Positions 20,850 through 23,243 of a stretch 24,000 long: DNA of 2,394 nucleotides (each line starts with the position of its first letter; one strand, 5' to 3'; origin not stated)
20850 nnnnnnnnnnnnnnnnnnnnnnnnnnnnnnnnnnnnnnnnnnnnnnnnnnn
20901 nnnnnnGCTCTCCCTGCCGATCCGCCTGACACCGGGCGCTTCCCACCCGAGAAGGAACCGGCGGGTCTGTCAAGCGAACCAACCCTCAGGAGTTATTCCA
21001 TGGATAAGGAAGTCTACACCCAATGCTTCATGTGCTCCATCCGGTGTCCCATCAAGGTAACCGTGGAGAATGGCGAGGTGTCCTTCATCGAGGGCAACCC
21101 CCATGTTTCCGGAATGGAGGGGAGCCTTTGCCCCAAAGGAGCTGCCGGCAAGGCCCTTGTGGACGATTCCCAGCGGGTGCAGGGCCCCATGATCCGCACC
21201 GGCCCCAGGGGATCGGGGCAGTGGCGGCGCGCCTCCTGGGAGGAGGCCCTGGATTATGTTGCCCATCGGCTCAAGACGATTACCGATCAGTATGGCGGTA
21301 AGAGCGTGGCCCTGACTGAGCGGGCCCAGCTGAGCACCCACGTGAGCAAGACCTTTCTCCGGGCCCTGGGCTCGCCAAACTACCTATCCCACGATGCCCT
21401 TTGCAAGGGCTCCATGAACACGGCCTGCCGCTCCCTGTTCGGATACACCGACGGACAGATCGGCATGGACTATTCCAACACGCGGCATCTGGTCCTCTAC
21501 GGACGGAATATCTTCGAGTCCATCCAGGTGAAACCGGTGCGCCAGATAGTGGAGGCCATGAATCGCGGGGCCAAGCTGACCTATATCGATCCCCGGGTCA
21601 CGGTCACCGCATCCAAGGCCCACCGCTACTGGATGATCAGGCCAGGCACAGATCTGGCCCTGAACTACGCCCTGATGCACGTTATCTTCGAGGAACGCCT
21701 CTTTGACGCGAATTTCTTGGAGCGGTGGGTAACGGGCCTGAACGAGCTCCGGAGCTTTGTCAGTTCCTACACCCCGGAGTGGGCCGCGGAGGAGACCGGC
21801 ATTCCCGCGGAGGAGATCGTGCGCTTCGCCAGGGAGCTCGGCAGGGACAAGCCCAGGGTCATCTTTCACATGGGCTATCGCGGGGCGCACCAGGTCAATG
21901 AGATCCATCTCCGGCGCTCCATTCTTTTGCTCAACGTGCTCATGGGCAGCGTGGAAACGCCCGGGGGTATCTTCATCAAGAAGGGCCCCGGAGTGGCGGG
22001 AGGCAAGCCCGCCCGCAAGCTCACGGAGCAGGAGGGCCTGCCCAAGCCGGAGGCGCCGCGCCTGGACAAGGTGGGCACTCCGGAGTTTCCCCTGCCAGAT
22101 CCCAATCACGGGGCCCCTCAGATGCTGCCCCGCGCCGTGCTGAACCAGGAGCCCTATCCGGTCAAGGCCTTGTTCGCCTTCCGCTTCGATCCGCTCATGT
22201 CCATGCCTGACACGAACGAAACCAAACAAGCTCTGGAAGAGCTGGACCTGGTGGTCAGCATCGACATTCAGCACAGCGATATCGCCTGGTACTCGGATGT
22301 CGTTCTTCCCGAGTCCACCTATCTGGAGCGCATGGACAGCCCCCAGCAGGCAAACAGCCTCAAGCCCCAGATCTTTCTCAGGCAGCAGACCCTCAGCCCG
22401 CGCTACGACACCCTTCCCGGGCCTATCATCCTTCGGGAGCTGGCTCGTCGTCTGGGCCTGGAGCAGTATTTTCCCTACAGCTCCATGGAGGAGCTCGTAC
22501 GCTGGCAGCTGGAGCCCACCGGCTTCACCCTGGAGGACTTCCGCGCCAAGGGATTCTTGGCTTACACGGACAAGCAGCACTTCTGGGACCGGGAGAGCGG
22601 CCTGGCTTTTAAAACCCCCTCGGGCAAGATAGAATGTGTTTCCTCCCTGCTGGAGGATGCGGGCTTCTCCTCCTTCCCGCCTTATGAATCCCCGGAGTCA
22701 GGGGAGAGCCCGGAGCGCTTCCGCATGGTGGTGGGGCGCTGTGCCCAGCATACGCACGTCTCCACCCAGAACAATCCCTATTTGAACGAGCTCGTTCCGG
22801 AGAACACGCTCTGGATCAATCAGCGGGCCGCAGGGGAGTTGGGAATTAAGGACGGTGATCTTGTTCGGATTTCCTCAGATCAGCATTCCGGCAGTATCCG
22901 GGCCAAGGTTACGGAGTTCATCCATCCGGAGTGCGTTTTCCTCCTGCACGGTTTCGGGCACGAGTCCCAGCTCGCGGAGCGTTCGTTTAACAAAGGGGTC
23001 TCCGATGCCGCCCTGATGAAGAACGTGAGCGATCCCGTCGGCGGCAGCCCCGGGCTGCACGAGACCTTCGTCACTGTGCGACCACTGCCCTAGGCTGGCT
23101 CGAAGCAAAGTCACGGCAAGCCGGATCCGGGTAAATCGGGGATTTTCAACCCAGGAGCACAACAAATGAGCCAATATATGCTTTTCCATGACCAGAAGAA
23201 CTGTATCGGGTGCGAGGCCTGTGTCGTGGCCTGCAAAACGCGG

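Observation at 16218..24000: Sigma-54-controlled locus linking an atypical TSUP permease to a cytoplasmic PsrA/acetylene-hydratase-like Mo/W enzyme: candidate uncharacterised pathway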

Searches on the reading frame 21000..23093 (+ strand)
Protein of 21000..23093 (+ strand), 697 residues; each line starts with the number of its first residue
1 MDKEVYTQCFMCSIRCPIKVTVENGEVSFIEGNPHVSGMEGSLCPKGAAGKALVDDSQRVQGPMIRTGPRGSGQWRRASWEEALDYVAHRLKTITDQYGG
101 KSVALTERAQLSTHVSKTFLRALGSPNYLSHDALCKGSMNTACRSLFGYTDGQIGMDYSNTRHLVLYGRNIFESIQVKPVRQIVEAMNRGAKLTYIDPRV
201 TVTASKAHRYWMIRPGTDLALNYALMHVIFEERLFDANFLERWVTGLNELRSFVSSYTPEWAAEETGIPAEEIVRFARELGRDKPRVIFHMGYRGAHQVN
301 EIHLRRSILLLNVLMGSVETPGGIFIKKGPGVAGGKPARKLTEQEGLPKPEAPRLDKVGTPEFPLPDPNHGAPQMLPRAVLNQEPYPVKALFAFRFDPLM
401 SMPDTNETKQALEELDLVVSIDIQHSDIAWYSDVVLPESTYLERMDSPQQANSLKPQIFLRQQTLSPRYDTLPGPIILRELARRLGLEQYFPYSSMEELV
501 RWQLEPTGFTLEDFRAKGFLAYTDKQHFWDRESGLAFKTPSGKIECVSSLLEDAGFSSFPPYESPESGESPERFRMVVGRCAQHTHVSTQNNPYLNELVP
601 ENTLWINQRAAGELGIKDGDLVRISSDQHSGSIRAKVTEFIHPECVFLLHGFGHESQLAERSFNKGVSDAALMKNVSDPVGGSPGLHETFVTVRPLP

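Call 6: search_protein_families(library=pfam, proteins=[window:21000-23093:+], max_evalue=0.01)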
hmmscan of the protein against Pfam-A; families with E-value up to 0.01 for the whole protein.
window:21000-23093:+ (697 aa): 3 families
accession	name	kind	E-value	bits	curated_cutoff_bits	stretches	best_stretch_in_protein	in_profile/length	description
PF00384.28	Molybdopterin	-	4.6e-45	154.6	24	1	59-483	1-352/353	Molybdopterin oxidoreductase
PF01568.27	Molydop_binding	-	1.7e-18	67.1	26.8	1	574-689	1-109/110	Molydopterin dinucleotide binding domain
PF04879.21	Molybdop_Fe4S4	-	1.1e-11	44.9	22.7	1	3-54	2-53/55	Molybdopterin oxidoreductase Fe4S4 domain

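Call 7: search_protein_families(library=ncbifam, proteins=[window:21000-23093:+], max_evalue=0.01)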
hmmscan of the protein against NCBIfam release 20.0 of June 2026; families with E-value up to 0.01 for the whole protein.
window:21000-23093:+ (697 aa): 26 families (the best 25 are shown)
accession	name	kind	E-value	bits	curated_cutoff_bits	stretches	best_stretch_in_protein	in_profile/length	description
NF012032.0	PRK15488.1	equivalog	7.6e-178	592.9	694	2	2-523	41-565/759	thiosulfate reductase PhsA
TIGR01591.1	Fdh-alpha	equivalog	4.4e-77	259.7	666.25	1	7-651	1-642/672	formate dehydrogenase subunit alpha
TIGR02166.1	dmsA_ynfE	subfamily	2e-67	227.9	777.7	1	3-667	43-765/794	DMSO/selenate family reductase complex A subunit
NF047855.1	AssmNtatRedNasC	equivalog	6.7e-58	196.5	1100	1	3-655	19-679/708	assimilatory nitrate reductase catalytic subunit NasC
NF041885.1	selenate_YnfE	exception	1.2e-50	172.2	1675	1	2-691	46-800/805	selenate/tellurate reductase subunit YnfE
NF041884.1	selenate_YnfF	exception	2.6e-49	167.9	1650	2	2-323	43-396/798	selenate/tellurate reductase subunit YnfF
NF011566.1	PRK14990.1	exception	8.4e-49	166.3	1600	3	3-249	57-324/814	dimethylsulfoxide reductase subunit A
NF041714.1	arsenate_red_ArrA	equivalog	5.8e-45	153.7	1600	2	6-249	52-301/848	arsenate respiratory reductase molybdopterin-containing subunit ArrA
TIGR03479.1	DMSO_red_II_alp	subfamily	1e-43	149.6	984.75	4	6-241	60-304/913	molybdopterin-dependent oxidoreductase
NF041783.2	mnquin_red_QrcB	equivalog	5.3e-43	147.2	440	3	4-324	52-365/695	menaquinone reductase molybdopterin-binding-like subunit QrcB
TIGR00509.1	bisC_fam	subfamily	7.5e-37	127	1017.55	2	19-325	8-344/772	molybdopterin guanine dinucleotide-containing S/N-oxide reductase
TIGR01553.1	formate-DH-alph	equivalog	6.2e-34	116.9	814.2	2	7-245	47-305/1009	formate dehydrogenase-N subunit alpha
NF011682.0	PRK15102.1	equivalog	6.2e-30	104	909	2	192-325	259-397/829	trimethylamine-N-oxide reductase TorA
NF041513.1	formate_DH_Act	exception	8.7e-30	103.3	1400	1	2-239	40-290/1067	formate dehydrogenase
TIGR02164.1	torA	equivalog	1.1e-29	103.2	1465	2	400-636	479-743/824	trimethylamine-N-oxide reductase TorA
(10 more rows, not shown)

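Call 8: find_encoding_contigs(protein=window:21000-23093:+, flank=10000, max_places=6)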
Protein window:21000-23093:+ (697 aa): no gene with exactly this product is on record in the collection.

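Call 9: search_solved_structures(query=window:21000-23093:+, max_evalue=1e-10)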
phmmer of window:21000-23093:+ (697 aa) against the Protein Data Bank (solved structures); distinct sequences matched with E-value up to 1e-10: 50.
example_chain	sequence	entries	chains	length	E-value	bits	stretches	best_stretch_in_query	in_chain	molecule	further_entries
2vpw_A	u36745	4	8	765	1.8e-124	420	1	3-693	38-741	THIOSULFATE REDUCTASE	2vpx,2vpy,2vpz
2e7z_A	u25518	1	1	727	5.9e-63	216.6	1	7-625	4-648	Acetylene hydratase Ahy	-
7qv7_S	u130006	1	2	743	3.6e-51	177.7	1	3-650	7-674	Hydrogen dependent carbon dioxide reductase subunit FdhF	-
9t1s_L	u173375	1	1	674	7.3e-45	156.8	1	5-653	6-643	formate dehydrogenase (coenzyme F420)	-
7bkb_D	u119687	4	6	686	2e-44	155.4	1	3-652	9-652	Formate dehydrogenase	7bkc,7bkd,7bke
6cz7_A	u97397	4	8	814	4e-44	154.4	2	6-251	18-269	ArrA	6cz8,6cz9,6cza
9vap_A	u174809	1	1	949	1.3e-42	149.4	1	7-329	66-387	Formate dehydrogenase molybdopterin-binding subunit FdhA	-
1aa6_A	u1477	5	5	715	4.1e-40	141.1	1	3-639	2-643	FORMATE DEHYDROGENASE H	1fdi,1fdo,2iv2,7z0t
7vw6_A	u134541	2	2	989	5.5e-40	140.7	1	2-633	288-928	Formate dehydrogenase | Tungsten-containing formate dehydrogenase alpha subunit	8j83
7e5z_A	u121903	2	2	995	5.6e-40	140.7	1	2-633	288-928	Formate dehydrogenase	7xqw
2jim_A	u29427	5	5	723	1.1e-33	119.9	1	5-646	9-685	PERIPLASMIC NITRATE REDUCTASE | PROTEIN (PERIPLASMIC NITRATE REDUCTASE)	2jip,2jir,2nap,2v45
2jio_A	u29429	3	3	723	5.3e-33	117.6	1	5-646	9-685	PERIPLASMIC NITRATE REDUCTASE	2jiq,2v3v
9wxb_B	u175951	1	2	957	1e-31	113.4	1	2-649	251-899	Formate dehydrogenase alpha subunit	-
6tg9_A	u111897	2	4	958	2.4e-31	112.2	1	2-649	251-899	Formate dehydrogenase subunit alpha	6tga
8rqz_C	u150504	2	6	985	4.7e-31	111.2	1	3-648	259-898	Probable oxidoreductase YjgC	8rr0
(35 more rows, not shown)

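Call 10: find_homologous_proteins(query=window:21000-23093:+, max_evalue=1e-50)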
Query window:21000-23093:+ (697 aa): 2653 proteins with E <= 1e-50 among 8000 candidates; the best 120 are listed.
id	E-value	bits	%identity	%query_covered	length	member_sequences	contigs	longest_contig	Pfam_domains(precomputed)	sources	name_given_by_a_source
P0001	0.0e+0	1498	91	100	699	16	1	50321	PF00384.28,PF01568.28,PF04879.22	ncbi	ncbi:MAG: molybdopterin-dependent oxidoreductase [Desulfohalobiaceae bacterium]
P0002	0.0e+0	1223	74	100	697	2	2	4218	PF00384.28,PF01568.28,PF04879.22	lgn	-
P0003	0.0e+0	1208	73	100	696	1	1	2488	PF00384.28,PF01568.28,PF04879.22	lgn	-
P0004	0.0e+0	1208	73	100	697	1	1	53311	PF00384.28,PF01568.28,PF04879.22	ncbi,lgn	-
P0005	0.0e+0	1205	72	100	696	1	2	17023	PF00384.28,PF01568.28,PF04879.22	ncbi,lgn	ncbi:MAG: molybdopterin-dependent oxidoreductase [Desulfosalsimonadaceae bacterium]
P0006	0.0e+0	1205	74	100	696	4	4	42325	PF00384.28,PF01568.28,PF04879.22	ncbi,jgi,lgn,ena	-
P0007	0.0e+0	1204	72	100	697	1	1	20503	PF00384.28,PF01568.28,PF04879.22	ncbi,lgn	-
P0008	0.0e+0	1204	73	100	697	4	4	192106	PF00384.28,PF01568.28,PF04879.22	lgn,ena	-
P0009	0.0e+0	1202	72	100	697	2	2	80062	PF00384.28,PF01568.28,PF04879.22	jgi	-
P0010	0.0e+0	1201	72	100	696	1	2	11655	PF00384.28,PF01568.28,PF04879.22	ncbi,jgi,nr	ncbi:MAG TPA: molybdopterin-dependent oxidoreductase [Desulfosalsimonadaceae bacterium]|nr:molybdopt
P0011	0.0e+0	1196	72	100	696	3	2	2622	PF00384.28,PF01568.28,PF04879.22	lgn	-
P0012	0.0e+0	1188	70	100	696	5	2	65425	PF00384.28,PF01568.28,PF04879.22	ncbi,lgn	ncbi:MAG: molybdopterin-dependent oxidoreductase [Desulfohalobiaceae bacterium]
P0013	0.0e+0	1177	71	99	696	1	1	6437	PF00384.28,PF01568.28,PF04879.22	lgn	-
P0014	0.0e+0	1171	70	100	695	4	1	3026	PF00384.28,PF01568.28,PF04879.22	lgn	-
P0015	0.0e+0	1170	69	100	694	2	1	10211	PF00384.28,PF01568.28,PF04879.22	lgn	-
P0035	0.0e+0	1149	69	100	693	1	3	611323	PF00384.28,PF01568.28,PF04879.22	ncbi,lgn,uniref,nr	ncbi:molybdopterin-dependent oxidoreductase [Desulfoferrobacter suflitae]|uniref:molybdopterin-depen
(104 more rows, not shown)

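Call 11: find_encoding_contigs(protein=P0001, flank=10000, max_places=3)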
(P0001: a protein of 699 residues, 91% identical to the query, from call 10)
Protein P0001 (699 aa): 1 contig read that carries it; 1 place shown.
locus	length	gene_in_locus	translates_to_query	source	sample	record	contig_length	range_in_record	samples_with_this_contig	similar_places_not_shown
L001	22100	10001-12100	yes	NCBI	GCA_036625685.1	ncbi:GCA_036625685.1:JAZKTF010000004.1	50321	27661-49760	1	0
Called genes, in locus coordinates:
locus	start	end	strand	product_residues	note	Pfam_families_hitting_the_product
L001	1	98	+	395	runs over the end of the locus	PF01740:STAS, PF13466:STAS_2, PF02405:MlaE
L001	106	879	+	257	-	PF00005:ABC_tran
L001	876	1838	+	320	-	PF02470:MlaD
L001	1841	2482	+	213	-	PF03886:ABC_trans_aux (weak)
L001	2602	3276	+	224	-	PF13489:Methyltransf_23, PF01209:Ubie_methyltran, PF07021:MetW (weak), PF13847:Methyltransf_31, PF08241:Methyltransf_11, PF08242:Methyltransf_12, PF13649:Methyltransf_25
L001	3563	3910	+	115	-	PF01022:HTH_5, PF12802:MarR_2 (faint), PF12840:HTH_20 (weak)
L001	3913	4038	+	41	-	-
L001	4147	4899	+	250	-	PF01925:TauE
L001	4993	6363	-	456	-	PF00004:AAA (faint), PF00072:Response_reg, PF00158:Sigma54_activat, PF01078:Mg_chelatase (faint), PF14532:Sigma54_activ_2, PF07728:AAA_5 (weak), PF25601:AAA_lid_14, PF02954:HTH_8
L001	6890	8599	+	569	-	PF26800:DUF8269, PF01925:TauE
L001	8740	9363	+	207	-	-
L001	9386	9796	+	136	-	-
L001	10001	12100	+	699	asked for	PF04879:Molybdop_Fe4S4, PF00384:Molybdopterin, PF01568:Molydop_binding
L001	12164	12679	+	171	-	PF12797:Fer4_2 (weak), PF12838:Fer4_7, PF13247:Fer4_11, PF13187:Fer4_9 (weak), PF12838:Fer4_7 (weak), PF00037:Fer4, PF12797:Fer4_2 (weak), PF12837:Fer4_6 (weak), +2 more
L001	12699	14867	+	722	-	PF14691:Fer4_20, PF01266:DAO (weak), PF07992:Pyr_redox_2, PF13450:NAD_binding_8 (weak), PF00070:Pyr_redox (weak), PF13738:Pyr_redox_3 (weak), PF12838:Fer4_7, PF00037:Fer4 (weak), +1 more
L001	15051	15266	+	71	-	-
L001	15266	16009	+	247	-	PF00111:Fer2 (weak), PF13510:Fer2_4, PF14697:Fer4_21, PF12838:Fer4_7 (weak)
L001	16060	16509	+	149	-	PF02915:Rubrerythrin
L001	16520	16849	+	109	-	PF02694:UPF0060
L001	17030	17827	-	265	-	PF02596:DUF169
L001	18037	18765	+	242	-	-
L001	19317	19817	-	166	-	-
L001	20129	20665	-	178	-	PF10604:Polyketide_cyc2, PF03364:Polyketide_cyc (weak)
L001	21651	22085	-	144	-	PF22187:DUF6946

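Call 12: find_encoding_contigs(protein=P0035, flank=10000, max_places=2)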
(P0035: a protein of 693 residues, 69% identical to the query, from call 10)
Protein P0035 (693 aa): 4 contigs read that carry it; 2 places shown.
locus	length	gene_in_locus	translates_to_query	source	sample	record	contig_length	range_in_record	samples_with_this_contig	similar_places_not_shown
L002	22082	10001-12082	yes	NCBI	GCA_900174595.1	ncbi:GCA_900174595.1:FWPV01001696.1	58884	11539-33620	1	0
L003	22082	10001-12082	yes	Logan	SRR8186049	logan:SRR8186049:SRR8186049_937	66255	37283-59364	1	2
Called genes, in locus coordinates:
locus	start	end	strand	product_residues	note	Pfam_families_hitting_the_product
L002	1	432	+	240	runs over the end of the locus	PF00697:PRAI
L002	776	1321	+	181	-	PF14803:Zn_ribbon_Nudix, PF00293:NUDIX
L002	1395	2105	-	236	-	PF09335:VTT_dom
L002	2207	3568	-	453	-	PF17767:NAPRTase_N, PF04095:NAPRTase, PF17956:NAPRTase_C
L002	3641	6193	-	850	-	PF01326:PPDK_N, PF00391:PEP-utilizers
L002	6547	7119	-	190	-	-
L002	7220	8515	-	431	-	PF01925:TauE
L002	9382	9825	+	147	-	PF00072:Response_reg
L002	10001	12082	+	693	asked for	PF04879:Molybdop_Fe4S4, PF00384:Molybdopterin, PF01568:Molydop_binding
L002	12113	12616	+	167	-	PF12838:Fer4_7 (weak), PF13247:Fer4_11, PF12838:Fer4_7, PF13187:Fer4_9 (weak), PF12797:Fer4_2 (weak), PF12837:Fer4_6 (weak), PF13237:Fer4_10 (weak), PF00037:Fer4, +2 more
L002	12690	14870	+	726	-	PF14691:Fer4_20, PF01266:DAO, PF01494:FAD_binding_3 (weak), PF01946:Thi4 (weak), PF07992:Pyr_redox_2, PF13450:NAD_binding_8, PF13738:Pyr_redox_3, PF00070:Pyr_redox, +4 more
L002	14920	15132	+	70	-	-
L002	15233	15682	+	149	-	PF00571:CBS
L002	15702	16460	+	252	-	PF13510:Fer2_4, PF13237:Fer4_10 (faint), PF14697:Fer4_21, PF13187:Fer4_9 (weak), PF00037:Fer4, PF12837:Fer4_6 (weak), PF12838:Fer4_7, PF13187:Fer4_9 (weak)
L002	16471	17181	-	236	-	PF14366:DUF4410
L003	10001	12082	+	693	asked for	PF04879:Molybdop_Fe4S4, PF00384:Molybdopterin, PF01568:Molydop_binding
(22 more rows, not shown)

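Call 18: find_related_loci(query=A1, collection=genome_contigs, flank=10000)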
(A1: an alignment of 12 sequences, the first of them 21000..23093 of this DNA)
Query A1 (697 aa) in genome_contigs; peptide patterns used: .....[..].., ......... (x = any residue, [..] = any of these).
451 stretches matched a pattern; 437 encode a relative of the query (tblastn E <= 1e-3); the best 80 are kept; 80 distinct loci.
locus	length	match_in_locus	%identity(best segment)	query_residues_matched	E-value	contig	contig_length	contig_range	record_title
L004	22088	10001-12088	90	1-696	0e+0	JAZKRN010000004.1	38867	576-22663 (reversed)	MAG: Desulfohalobiaceae bacterium isolate NA-0cm_bin.14 NODE_205_length_38867_cov_22.466634, whole genome shotgun sequen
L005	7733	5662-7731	90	1-690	0e+0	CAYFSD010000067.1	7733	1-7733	MAG TPA_asm: uncultured Desulfohalobiaceae bacterium isolate ERP107533_co1_144 genome assembly, contig: NODE_11154_lengt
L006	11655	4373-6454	72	1-694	0e+0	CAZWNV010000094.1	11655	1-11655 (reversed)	MAG TPA_asm: uncultured Desulfobacteraceae bacterium isolate binchicken_co13_398 genome assembly, contig: NODE_8712_leng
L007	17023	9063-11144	72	1-694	0e+0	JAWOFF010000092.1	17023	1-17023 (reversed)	MAG: Desulfosalsimonadaceae bacterium isolate BLK6-1.bin.181 k191_1875956, whole genome shotgun sequence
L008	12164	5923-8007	70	1-696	0e+0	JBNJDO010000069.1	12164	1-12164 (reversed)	MAG: Thermodesulfobacteriota bacterium isolate Y23_30dBSe4.bin.72 NODE_5509_length_12164_cov_13.599254, whole genome sho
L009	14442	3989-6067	70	1-694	0e+0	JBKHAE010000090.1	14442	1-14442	MAG: Desulfobacterales bacterium isolate D1M01_11 NODE_6412_length_14442_cov_6.581775, whole genome shotgun sequence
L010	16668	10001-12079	71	3-696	0e+0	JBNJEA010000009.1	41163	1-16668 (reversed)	MAG: Thermodesulfobacteriota bacterium isolate Y23_30dBSe4.bin.113 NODE_408_length_41163_cov_5.225940, whole genome shot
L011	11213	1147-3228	71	1-695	0e+0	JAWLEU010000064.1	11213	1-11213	MAG: Desulfosalsimonas sp. isolate 20BLK6-1.bin.84 NODE_6330_length_11213_cov_10.753104, whole genome shotgun sequence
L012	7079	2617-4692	70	1-693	0e+0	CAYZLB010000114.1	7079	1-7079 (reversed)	MAG TPA_asm: uncultured Desulfohalobiaceae bacterium isolate binchicken_co92_57 genome assembly, contig: NODE_2986_lengt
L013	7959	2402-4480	69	1-695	0e+0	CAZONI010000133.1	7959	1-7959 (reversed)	MAG TPA_asm: uncultured Desulfobacteraceae bacterium isolate binchicken_co150_469 genome assembly, contig: NODE_23950_le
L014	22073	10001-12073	69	1-694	0e+0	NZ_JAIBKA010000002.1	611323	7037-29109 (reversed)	Desulfoferrobacter suflitae strain DRH4 contig_2, whole genome shotgun sequence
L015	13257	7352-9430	69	1-695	0e+0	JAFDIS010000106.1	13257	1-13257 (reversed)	MAG: Deltaproteobacteria bacterium isolate Meg22_1618_Bin_163 Meg22_1618_Bin_163_scaffold_6695, whole genome shotgun seq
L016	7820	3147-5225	69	1-695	0e+0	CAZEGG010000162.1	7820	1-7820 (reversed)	MAG TPA_asm: uncultured Desulfobacteraceae bacterium isolate binchicken_co150_295 genome assembly, contig: NODE_24662_le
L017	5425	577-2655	70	1-695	0e+0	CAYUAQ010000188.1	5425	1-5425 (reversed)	MAG TPA_asm: uncultured Desulfobacteraceae bacterium isolate SRP338002_co1_42 genome assembly, contig: NODE_13896_length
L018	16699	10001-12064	70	1-690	0e+0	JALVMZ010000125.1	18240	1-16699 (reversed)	MAG: Desulfobacteraceae bacterium isolate A3_maxbin2_scaf2bin.136 A3_NODE_1574_length_18240_cov_2.778391, whole genome s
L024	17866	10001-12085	69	1-696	0e+0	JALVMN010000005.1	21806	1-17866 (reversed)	MAG: Desulfobacterales bacterium isolate A3_maxbin2_scaf2bin.080 A3_NODE_1017_length_21806_cov_3.830066, whole genome sh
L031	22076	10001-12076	69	1-694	0e+0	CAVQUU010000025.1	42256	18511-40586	MAG: uncultured delta proteobacterium isolate MFD09964.bin.3.400 genome assembly, contig: contig_39400, whole genome sho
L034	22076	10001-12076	69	1-694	0e+0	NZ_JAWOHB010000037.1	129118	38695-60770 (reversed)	MAG: Desulfosarcina sp. isolate CWP4-1.bin.65 k191_629487, whole genome shotgun sequence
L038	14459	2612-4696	68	1-696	0e+0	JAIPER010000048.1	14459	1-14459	MAG: Desulfohalobiaceae bacterium isolate Tobar18m-G6 Tobar18m-C1448, whole genome shotgun sequence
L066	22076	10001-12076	68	1-694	0e+0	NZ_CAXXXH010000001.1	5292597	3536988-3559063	MAG: uncultured Desulfosarcina sp. isolate 50816ded-68e0-41e8-a3df-c89a3961daa5 contig_1, whole genome shotgun sequence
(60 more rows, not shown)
